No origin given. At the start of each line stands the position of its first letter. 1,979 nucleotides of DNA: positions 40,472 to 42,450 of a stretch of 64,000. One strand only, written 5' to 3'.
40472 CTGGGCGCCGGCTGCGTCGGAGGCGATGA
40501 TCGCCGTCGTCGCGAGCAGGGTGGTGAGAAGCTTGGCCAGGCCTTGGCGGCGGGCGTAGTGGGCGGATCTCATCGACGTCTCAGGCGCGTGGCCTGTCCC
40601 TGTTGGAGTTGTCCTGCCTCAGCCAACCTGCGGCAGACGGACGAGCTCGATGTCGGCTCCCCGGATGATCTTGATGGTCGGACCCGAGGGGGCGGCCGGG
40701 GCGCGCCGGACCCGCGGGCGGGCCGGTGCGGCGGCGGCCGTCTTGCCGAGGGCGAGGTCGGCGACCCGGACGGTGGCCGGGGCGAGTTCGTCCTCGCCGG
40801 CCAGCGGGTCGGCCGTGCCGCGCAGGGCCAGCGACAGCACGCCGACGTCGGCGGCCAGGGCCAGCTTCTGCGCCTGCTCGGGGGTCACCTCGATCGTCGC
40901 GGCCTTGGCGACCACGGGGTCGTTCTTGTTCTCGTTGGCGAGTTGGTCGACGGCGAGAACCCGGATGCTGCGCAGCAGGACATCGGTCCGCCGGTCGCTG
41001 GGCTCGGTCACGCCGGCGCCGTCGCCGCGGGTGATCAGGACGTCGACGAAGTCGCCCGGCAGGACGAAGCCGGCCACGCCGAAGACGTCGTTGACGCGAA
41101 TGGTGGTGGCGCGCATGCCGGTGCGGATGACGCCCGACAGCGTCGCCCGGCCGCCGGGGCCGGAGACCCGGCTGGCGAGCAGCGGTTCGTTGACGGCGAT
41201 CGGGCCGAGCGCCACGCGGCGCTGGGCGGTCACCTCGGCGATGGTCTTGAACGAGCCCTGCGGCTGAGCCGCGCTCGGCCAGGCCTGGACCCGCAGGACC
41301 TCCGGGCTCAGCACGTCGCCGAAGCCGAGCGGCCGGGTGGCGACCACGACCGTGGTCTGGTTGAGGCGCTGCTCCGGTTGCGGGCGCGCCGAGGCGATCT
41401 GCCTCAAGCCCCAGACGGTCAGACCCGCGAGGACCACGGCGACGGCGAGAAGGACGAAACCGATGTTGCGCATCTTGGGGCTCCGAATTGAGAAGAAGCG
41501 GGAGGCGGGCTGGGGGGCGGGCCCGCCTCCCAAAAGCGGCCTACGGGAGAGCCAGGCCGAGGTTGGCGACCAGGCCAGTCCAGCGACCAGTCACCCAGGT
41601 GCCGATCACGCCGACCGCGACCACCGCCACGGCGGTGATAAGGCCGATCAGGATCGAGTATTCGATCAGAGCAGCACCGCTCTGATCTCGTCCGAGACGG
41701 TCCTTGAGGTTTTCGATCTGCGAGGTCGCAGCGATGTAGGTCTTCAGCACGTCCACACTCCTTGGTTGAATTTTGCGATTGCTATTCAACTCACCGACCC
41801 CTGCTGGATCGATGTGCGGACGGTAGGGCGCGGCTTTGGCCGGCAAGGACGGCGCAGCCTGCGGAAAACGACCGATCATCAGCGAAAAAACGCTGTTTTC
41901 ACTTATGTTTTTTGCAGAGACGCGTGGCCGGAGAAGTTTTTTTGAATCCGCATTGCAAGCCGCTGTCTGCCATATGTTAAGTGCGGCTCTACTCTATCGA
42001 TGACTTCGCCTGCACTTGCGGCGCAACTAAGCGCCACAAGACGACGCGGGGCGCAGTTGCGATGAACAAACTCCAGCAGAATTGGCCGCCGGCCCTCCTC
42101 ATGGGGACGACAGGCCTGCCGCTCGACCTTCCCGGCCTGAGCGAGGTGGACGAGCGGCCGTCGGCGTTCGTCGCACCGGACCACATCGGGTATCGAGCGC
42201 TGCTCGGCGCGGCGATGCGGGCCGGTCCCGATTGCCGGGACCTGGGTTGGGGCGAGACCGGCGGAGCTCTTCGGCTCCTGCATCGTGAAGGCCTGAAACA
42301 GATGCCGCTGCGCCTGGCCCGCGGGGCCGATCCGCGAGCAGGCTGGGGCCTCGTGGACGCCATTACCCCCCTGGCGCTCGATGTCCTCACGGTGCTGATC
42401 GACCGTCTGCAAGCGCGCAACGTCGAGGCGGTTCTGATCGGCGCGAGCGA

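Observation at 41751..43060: Orphan 332-aa protein, possibly Rep-initiator/winged-helix-like, facing the Tad pilin promoter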

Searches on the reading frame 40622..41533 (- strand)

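Call 19: search_protein_families(library=pfam, proteins=[window:40622-41533:-], max_evalue=0.001)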
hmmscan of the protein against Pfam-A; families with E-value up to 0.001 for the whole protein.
window:40622-41533:- (304 aa): 2 families
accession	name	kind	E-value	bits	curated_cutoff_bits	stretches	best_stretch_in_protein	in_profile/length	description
PF16976.10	RcpC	-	9.5e-30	103.3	28.8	1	131-238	2-114/114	Flp pilus assembly protein RcpC/CpaB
PF08666.17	SAF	-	0.0001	23.2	21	1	61-123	2-62/63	SAF domain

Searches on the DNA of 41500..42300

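Call 52: search_rna_families(source=window, start=41500, end=42300, threshold=evalue, max_evalue=5)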
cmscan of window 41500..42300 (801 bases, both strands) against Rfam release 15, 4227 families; matches with E-value up to 5: 1.
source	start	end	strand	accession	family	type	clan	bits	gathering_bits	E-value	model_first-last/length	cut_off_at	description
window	41500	41531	+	RF03972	mir-3150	Gene; miRNA;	-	17.1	100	4.1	1-80/80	no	mir-3150 microRNA precursor family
